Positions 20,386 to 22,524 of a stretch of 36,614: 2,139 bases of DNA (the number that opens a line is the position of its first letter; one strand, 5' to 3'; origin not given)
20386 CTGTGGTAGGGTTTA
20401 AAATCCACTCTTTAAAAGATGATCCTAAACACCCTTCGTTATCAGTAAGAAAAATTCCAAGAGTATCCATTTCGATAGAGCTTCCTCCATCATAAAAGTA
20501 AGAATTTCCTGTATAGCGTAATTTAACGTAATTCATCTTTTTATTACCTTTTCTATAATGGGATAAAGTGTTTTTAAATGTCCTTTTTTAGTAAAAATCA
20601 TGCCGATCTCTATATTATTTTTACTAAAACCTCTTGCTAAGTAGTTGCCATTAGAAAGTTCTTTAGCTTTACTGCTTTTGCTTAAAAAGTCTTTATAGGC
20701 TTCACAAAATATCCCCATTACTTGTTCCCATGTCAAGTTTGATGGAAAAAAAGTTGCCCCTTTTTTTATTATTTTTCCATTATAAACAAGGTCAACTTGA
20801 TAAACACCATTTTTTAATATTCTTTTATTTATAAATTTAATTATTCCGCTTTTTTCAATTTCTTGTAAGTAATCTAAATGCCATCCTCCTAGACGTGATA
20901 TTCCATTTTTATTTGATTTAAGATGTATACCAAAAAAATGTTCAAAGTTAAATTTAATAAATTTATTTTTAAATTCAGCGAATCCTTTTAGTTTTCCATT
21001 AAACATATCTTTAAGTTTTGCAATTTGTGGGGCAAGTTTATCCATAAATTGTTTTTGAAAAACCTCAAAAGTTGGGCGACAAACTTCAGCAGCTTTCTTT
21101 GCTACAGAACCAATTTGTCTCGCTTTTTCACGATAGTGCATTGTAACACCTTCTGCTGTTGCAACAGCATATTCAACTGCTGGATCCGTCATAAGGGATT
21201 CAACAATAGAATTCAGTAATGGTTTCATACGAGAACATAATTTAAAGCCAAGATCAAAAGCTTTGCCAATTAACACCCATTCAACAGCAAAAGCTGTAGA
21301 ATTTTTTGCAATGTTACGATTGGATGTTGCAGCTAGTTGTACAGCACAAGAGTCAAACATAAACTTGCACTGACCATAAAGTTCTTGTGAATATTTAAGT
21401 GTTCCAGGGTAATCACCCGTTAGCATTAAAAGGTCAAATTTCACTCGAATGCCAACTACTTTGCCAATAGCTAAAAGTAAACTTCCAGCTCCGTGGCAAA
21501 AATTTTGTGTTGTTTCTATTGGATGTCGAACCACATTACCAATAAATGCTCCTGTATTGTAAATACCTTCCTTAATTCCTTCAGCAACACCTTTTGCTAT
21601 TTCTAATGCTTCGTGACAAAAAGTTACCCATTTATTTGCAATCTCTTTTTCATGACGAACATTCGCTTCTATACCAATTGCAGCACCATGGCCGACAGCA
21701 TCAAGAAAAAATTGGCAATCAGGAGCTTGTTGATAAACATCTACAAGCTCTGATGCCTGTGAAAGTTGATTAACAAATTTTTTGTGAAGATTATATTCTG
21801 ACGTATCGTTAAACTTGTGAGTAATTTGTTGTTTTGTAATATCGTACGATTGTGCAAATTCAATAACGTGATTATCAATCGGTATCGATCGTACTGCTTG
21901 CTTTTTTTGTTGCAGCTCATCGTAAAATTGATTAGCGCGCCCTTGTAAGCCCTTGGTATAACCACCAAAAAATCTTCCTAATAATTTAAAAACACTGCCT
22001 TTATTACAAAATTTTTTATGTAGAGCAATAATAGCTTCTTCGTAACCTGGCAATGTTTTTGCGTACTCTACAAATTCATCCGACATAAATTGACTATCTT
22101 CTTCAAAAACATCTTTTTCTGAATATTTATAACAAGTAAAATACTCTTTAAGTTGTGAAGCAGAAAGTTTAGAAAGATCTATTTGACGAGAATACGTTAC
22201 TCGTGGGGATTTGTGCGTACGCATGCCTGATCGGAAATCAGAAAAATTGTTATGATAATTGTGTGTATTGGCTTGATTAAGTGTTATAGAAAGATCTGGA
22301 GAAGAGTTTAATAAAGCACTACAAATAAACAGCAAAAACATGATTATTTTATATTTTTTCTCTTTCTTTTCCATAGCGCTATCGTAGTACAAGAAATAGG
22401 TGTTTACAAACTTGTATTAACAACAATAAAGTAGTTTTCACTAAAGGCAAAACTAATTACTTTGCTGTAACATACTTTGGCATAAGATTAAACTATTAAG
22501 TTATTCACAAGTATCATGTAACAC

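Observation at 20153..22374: Sec-signal polymorphic-toxin-like protein with EndoU-type RNase C-terminus and coupled immunity gene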

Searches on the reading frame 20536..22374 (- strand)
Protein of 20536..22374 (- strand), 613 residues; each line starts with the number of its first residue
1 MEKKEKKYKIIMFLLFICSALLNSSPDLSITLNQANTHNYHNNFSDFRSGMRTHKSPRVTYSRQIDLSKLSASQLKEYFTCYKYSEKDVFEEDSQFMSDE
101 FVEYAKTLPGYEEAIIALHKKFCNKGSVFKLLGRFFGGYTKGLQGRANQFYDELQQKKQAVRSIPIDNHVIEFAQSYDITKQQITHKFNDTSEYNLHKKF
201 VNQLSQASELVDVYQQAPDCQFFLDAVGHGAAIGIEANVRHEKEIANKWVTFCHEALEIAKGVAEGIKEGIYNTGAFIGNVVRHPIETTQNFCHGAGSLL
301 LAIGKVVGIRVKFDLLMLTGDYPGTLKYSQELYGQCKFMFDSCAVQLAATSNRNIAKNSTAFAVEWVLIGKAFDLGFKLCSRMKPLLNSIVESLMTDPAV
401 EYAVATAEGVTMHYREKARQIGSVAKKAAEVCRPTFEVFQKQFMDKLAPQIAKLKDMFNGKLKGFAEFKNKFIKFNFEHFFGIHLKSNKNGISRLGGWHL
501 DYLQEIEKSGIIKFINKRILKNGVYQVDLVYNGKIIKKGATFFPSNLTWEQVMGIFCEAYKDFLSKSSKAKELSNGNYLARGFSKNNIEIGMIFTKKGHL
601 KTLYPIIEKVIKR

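Call 3: search_protein_families(library=pfam, proteins=[window:20536-22374:-], max_evalue=1)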
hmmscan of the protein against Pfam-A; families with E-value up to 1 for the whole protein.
window:20536-22374:- (613 aa): 2 families
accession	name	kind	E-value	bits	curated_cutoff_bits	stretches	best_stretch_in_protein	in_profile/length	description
PF14436.11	EndoU_bacteria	-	9.9e-09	36.1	25.3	1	477-606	5-128/129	Bacterial EndoU nuclease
PF03468.20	XS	-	0.058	14.2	25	1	67-126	25-83/113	XS domain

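Call 4: search_protein_families(library=ncbifam, proteins=[window:20536-22374:-], max_evalue=1)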
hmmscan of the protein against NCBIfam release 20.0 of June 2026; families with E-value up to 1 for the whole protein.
window:20536-22374:- (613 aa): 1 family
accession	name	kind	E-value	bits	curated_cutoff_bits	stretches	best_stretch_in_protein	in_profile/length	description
NF041491.1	membrane_YniD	equivalog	0.044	13.3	40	1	5-22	7-24/34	small membrane protein YniD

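Call 8: find_homologous_proteins(query=window:20536-22374:-)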
Query window:20536-22374:- (613 aa): 3 proteins with E <= 0.001 among 8000 candidates.
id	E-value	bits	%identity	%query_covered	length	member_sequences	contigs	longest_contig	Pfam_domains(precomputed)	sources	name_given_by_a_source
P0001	0.0e+0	1396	100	100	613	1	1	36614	PF14436.12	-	-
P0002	2.7e-242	823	62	99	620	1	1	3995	PF14436.12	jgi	jgi:hypothetical protein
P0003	3.7e-185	635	74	62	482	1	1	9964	-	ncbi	-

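Call 9: search_solved_structures(query=window:20536-22374:-, max_evalue=10, show_alignments=3)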
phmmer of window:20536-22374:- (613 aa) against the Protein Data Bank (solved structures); distinct sequences matched with E-value up to 10: 1.
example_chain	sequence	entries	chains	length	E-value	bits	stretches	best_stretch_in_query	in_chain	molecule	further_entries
6gw7_A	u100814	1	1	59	0.23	12.9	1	88-134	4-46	DNA protecting protein DprA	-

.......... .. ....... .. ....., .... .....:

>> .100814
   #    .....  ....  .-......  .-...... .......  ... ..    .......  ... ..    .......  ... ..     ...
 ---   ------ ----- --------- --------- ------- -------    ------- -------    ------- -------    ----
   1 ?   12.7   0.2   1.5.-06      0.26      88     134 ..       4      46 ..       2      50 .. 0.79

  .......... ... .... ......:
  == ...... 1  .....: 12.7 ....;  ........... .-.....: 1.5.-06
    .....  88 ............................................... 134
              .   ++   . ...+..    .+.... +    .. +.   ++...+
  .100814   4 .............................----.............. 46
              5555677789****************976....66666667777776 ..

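Call 10: find_encoding_contigs(protein=P0002, flank=10000)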
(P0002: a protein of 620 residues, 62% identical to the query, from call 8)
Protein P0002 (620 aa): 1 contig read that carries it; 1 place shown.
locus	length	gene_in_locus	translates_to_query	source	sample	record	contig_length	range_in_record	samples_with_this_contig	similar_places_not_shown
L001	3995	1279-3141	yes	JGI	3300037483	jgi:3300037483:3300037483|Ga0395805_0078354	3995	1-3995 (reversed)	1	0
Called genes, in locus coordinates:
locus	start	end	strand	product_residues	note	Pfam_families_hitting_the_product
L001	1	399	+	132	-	?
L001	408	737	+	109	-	PF28101:CdiI-like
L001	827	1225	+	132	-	-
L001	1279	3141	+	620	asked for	PF14436:EndoU_bacteria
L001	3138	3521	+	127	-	-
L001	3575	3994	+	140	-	?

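Call 11: find_encoding_contigs(protein=P0003, flank=10000)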
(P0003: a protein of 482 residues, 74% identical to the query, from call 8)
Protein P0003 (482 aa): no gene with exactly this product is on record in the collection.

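Call 12: find_encoding_contigs(protein=window:20536-22374:-, flank=10000)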
Protein window:20536-22374:- (613 aa): no gene with exactly this product is on record in the collection.

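Call 18: search_protein_families(library=pfam, proteins=[P0003, L001:408-734:+, L001:827-1222:+, L001:3138-3518:+, P0002], max_evalue=1)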
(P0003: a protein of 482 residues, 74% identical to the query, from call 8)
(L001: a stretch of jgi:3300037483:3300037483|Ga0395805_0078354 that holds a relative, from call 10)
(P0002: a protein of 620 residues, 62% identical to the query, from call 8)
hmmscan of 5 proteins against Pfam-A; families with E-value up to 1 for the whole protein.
P0003 (482 aa): 1 family
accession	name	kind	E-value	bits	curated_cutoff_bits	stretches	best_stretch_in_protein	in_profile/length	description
PF13987.11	YedD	-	0.13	12.5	27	1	349-411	22-83/106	YedD-like protein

L001:408-734:+ (109 aa): 0 families

L001:827-1222:+ (132 aa): 2 families
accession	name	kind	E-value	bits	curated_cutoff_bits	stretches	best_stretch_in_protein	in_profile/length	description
PF09641.16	DUF2026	-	0.0051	17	25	1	60-122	127-191/205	Protein of unknown function (DUF2026)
PF10411.14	DsbC_N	-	0.022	14.8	25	1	59-86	41-70/70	Disulfide bond isomerase protein N-terminal domain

L001:3138-3518:+ (127 aa): 1 family
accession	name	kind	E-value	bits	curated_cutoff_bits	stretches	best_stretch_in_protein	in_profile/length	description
PF09641.16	DUF2026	-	0.17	12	25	1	59-117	131-191/205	Protein of unknown function (DUF2026)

P0002 (620 aa): 3 families
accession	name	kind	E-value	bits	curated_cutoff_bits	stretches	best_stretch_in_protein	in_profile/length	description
PF14436.11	EndoU_bacteria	-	1.1e-08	35.9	25.3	1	484-613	5-128/129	Bacterial EndoU nuclease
PF20451.3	Calmod_bind_M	-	0.022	15.8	24.5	0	165-210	19-63/67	Calmodulin binding protein central domain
PF07195.17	FliD_C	-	0.34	10.7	25.4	0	161-196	190-225/236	Flagellar hook-associated protein 2 C-terminus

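Call 21: find_related_loci(query=A3, collection=genome_contigs, flank=10000)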
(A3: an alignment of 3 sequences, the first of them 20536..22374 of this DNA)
Query A3 (613 aa) in genome_contigs; peptide patterns used: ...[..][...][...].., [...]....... (x = any residue, [..] = any of these).
279 stretches matched a pattern, but none encodes a relative of the query by tblastn (E <= 1e-3).

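Call 56: predict_structure(alignment_id=A7)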
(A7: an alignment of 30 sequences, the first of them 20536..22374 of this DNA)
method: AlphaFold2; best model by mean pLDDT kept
length: 613 residues; sequences in the alignment: 30
mean_pLDDT: 67.3   pTM: 0.45
mean pLDDT of the five models: 67.3, 65.3, 65.0, 64.4, 60.2
residues with pLDDT >= 90: 89; 70-90: 209; 50-70: 158; < 50: 157
segments of 3 or more residues with pLDDT < 50: 21-65, 92-96, 137-140, 159-161, 272-290, 355-387, 397-412, 424-433, 609-613
pLDDT, mean of each block of 10 residues (from residue 1): 64 69 36 33 29 31 47 59 52 52 70 80 70 53 74 67 73 90 88 90 92 82 87 91 88 86 75 40 40 53 62 65 67 65 60 48 40 44 48 49 40 49 47 56 79 88 86 84 66 64 69 88 88 85 86 93 91 93 92 91 76 30
secondary structure, 60 per line:
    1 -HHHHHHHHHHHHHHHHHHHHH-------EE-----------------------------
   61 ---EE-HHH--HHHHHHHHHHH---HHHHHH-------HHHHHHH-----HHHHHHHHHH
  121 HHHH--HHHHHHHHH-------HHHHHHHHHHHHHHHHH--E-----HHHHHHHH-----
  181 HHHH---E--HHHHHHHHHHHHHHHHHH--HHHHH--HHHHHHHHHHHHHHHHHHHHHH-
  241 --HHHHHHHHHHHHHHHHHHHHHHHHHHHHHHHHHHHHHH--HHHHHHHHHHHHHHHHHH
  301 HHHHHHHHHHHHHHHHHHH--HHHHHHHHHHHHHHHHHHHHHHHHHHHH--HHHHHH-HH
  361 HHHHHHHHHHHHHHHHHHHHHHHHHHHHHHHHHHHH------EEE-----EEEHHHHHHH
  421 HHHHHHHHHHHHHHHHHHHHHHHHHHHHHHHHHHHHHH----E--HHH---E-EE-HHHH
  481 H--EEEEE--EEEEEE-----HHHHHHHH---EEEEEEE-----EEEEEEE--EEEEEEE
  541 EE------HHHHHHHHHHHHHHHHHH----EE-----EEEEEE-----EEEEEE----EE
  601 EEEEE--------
elements in order: H2-22 H72-82 H86-91 H99-105 H111-124 H127-135 H143-159 H168-175 H181-184 H191-208 H211-215 H218-239 H243-280 H283-319 H322-349 H352-357 H359-396 E403-405 E411-413 H414-458 H477-481 E484-488 E491-496 H502-509 E513-519 E525-531 E534-542 H549-566 E578-583 E589-594 E599-605

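Call 64: fold_search(model_id=the predicted structure, library=pdb)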
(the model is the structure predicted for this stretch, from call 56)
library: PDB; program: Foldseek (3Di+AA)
matches with E <= 10: 294; with E <= 0.001: 0
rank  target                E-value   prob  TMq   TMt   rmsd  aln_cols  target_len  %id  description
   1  5efv_C                3.9e-02  0.15  0.07  0.06  25.7       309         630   10  The host-recognition device of Staphylococcus aureus phage Phi11 (released 2016-05-25)
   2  5efv_B                3.9e-02  0.14  0.06  0.06  27.7       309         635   10  The host-recognition device of Staphylococcus aureus phage Phi11 (released 2016-05-25)
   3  5efv_A                5.4e-02  0.14  0.06  0.06  24.9       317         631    9  The host-recognition device of Staphylococcus aureus phage Phi11 (released 2016-05-25)
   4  3u1w_A                1.4e-01  0.38  0.07  0.14  12.5       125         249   14  Crystal structure of a Calcium binding protein (BDI_1975) from Parabacteroides distasonis ATCC 8503 at 2.00 A resoluti (released 2012-01-25)
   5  3u1w_C                2.2e-01  0.25  0.08  0.16  14.9       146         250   12  Crystal structure of a Calcium binding protein (BDI_1975) from Parabacteroides distasonis ATCC 8503 at 2.00 A resoluti (released 2012-01-25)
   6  7udn_B                2.2e-01  0.20  0.11  0.22  27.8       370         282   11  Crystal structure of designed helical repeat protein RPB_PLP1_R6 in alternative conformation 2 (released 2023-03-22)
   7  1twu                  2.2e-01  0.14  0.06  0.21  16.1       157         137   11  2.0 A Crystal Structure of a YycE Protein of Unknown Function from Bacillus subtilis, Putative Glyoxalase/Fosfomycin Res (released 2004-08-17)
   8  2k49_MODEL_1_A        3.2e-01  0.33  0.07  0.25   9.9        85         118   12  Solution NMR structure of UPF0339 protein SO3888 from Shewanella oneidensis. Northeast Structural Genomics Con (released 2008-07-08)
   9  6n4n_F                3.7e-01  0.35  0.11  0.31  16.5       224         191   12  Crystal structure of the designed protein DNCR2/danoprevir/NS3a complex (released 2019-09-11)
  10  2p4o                  3.9e-01  0.30  0.05  0.10  15.2       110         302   13  CRYSTAL STRUCTURE OF A PUTATIVE LACTONASE OF THE SMP-30/GLUCONOLACTONASE/LRE-LIKE REGION FAMILY (NPUN_F0524) FROM NOSTOC (released 2007-04-17)
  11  7ath                  3.9e-01  0.21  0.06  0.21  15.6       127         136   11  Crystal structure of UipA (released 2021-10-06)
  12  8fbi                  5.4e-01  0.21  0.13  0.25  19.0       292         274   13  Improving the secretion of designed protein assemblies through negative design of cryptic transmembrane domains (released 2023-03-22)
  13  4wjy_A                6.3e-01  0.08  0.10  0.13  26.4       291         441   11  Esherichia coli nitrite reductase NrfA H264N (released 2015-03-11)
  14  8j07_s1               7.0e-01  0.08  0.06  0.07  14.7       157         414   13  96nm repeat of human respiratory doublet microtubule and associated axonemal complexes (released 2023-07-26)
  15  2a5z_C                7.3e-01  0.25  0.06  0.14  12.1       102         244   12  Crystal Structure of Protein of Unknown Function SO2946 from Shewanella oneidensis MR-1 (released 2005-08-16)
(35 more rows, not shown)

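Call 70: fold_search(model_id=the predicted structure, library=viral)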
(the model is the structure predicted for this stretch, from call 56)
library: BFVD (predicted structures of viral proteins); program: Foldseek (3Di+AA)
matches with E <= 10: 380; with E <= 0.001: 0
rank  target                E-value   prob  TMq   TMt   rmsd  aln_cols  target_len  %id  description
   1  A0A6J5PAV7            2.5e-02  0.63  0.06  0.07  14.3       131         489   15  PepSY domain-containing protein [uncultured Caudovirales phage]
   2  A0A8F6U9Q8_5          2.6e-02  1.00  0.15  0.07   7.9       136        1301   15  (no name in the UniProt tables at hand)
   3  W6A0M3                4.5e-02  0.98  0.13  0.09   5.6       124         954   14  Replicase polyprotein 1ab (Fragment) [Middle East respiratory syndrome-related coronavirus]
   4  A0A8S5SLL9            1.3e-01  0.18  0.11  0.22  22.0       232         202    8  Uncharacterized protein [Siphoviridae sp. ctrCN24]
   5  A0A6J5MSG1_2          1.6e-01  0.18  0.12  0.06  30.3       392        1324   10  Peptidase M23 [uncultured Caudovirales phage]
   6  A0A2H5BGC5            1.7e-01  0.06  0.09  0.08  72.2       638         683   10  Tail fiber protein [Vibrio phage Ceto]
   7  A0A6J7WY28            2.4e-01  0.04  0.09  0.08  36.7       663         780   12  Uncharacterized protein [uncultured Caudovirales phage]
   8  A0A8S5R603            2.8e-01  0.06  0.09  0.10  42.5       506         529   12  Uncharacterized protein [Myoviridae sp. ctxbQ4]
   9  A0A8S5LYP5            2.8e-01  0.06  0.09  0.05  36.4       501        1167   11  Minor tail protein [Siphoviridae sp. ctvGX2]
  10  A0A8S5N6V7            2.9e-01  0.05  0.06  0.07  57.1       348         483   11  Uncharacterized protein [Myoviridae sp. ctiBE32]
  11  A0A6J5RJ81            3.4e-01  0.30  0.13  0.31  20.4       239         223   17  Uncharacterized protein [uncultured Caudovirales phage]
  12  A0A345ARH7            3.4e-01  0.08  0.10  0.06  44.1       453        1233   13  Tail tape measure protein [Paenibacillus phage Wanderer]
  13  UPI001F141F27         3.8e-01  0.15  0.06  0.18  16.8       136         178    9  (no name look-up for this kind of identifier)
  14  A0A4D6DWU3            4.2e-01  0.21  0.07  0.30  16.7       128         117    8  Uncharacterized protein [Edwardsiella phage pEt-SU]
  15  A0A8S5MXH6            4.5e-01  0.05  0.08  0.09  55.6       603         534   10  Uncharacterized protein [Myoviridae sp. ctRRy11]
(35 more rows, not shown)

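Call 75: search_protein_families(library=pfam, alignment_id=A9, max_evalue=0.001)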
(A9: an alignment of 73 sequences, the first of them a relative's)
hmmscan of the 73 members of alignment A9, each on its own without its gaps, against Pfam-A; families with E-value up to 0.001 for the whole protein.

A. member 1, P0001 (613 aa): 1 family
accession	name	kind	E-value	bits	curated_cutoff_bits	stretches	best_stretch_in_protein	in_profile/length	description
PF14436.11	EndoU_bacteria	-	9.9e-09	36.1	25.3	1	477-606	5-128/129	Bacterial EndoU nuclease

B. families by the number of members that match (of 73 scanned): 7 families
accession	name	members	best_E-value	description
PF14436.11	EndoU_bacteria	18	7.7e-15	Bacterial EndoU nuclease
PF15534.11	Ntox35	13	1.6e-14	Bacterial toxin 35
PF15524.11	Ntox17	1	3.6e-24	Novel toxin 17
PF00545.25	Ribonuclease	1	2.1e-11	ribonuclease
PF07591.16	PT-HINT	1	3.6e-05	Pretoxin HINT domain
PF23216.1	WH_CYT4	1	0.0006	Mitochondrial protein cyt-4, winged helix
PF15825.10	FAM25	1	0.00069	FAM25 family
